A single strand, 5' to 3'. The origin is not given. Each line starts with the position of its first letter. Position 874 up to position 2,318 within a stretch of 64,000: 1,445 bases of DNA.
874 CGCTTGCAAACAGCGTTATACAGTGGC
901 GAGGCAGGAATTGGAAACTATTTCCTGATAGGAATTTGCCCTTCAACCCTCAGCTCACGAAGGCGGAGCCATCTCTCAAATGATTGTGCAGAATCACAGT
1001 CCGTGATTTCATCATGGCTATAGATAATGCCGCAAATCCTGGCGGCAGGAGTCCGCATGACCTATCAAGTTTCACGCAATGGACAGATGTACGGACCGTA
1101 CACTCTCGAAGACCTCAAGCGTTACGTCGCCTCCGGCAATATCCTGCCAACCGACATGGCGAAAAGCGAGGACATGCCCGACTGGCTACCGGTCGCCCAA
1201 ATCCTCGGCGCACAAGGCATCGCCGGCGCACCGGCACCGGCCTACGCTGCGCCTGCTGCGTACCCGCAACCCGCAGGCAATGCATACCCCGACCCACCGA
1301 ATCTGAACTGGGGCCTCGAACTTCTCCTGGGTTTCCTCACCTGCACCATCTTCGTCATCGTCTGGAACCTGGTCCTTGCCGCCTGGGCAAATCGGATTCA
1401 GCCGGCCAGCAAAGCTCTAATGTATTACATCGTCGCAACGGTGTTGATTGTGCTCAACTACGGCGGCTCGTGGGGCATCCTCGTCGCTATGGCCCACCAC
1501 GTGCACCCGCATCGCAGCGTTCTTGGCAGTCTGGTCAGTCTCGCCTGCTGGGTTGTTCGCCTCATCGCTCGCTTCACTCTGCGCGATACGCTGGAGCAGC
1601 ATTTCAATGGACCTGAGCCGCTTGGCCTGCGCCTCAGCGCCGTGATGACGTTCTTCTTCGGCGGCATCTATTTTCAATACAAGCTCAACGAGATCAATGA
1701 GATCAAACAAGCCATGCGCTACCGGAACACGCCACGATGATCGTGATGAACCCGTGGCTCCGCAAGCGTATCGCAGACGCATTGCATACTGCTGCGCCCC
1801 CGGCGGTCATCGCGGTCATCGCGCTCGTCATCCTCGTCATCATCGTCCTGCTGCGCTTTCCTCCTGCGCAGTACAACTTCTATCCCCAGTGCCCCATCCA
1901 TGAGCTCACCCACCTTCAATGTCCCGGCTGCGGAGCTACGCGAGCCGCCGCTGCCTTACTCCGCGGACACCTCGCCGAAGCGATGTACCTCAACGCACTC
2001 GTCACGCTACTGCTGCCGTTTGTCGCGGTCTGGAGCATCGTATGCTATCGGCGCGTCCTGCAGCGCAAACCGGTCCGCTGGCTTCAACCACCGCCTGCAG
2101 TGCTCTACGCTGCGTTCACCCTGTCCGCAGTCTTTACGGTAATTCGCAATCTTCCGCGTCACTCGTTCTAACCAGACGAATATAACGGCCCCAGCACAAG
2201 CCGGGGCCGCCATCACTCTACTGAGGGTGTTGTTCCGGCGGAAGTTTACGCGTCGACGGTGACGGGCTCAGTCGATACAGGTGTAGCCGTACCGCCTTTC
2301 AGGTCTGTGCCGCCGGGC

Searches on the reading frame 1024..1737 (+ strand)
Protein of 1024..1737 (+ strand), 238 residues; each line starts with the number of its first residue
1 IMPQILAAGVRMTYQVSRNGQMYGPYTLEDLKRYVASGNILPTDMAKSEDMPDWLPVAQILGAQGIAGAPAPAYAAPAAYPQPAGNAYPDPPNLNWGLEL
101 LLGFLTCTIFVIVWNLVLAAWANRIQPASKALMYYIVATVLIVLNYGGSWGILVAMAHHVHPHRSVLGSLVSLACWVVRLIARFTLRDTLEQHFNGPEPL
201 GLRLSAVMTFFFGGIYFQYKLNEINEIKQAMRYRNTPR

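Call 27: search_protein_families(library=pfam, proteins=[window:1024-1737:+], max_evalue=0.01)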
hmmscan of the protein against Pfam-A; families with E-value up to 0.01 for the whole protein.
window:1024-1737:+ (238 aa): 2 families
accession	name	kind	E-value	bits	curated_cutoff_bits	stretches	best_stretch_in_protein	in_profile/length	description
PF14237.11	GYF_2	-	7.9e-11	42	25.8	1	14-60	1-47/50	GYF domain 2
PF14018.11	DUF4234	-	1.5e-06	28.7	25.3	1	99-191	6-69/70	Domain of unknown function (DUF4234)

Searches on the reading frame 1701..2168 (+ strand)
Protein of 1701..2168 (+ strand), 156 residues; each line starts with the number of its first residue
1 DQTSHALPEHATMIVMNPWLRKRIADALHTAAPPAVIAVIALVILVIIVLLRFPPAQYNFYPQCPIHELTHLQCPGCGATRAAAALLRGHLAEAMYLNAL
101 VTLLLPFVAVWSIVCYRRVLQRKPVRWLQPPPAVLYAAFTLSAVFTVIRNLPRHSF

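Call 27: search_protein_families(library=pfam, proteins=[window:1701-2168:+], max_evalue=0.01)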
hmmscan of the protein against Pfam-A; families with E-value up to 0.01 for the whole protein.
window:1701-2168:+ (156 aa): 1 family
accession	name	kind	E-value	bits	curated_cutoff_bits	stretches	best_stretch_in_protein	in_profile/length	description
PF10825.13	DUF2752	-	2.9e-18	66.1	27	1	64-111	1-48/49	Protein of unknown function (DUF2752)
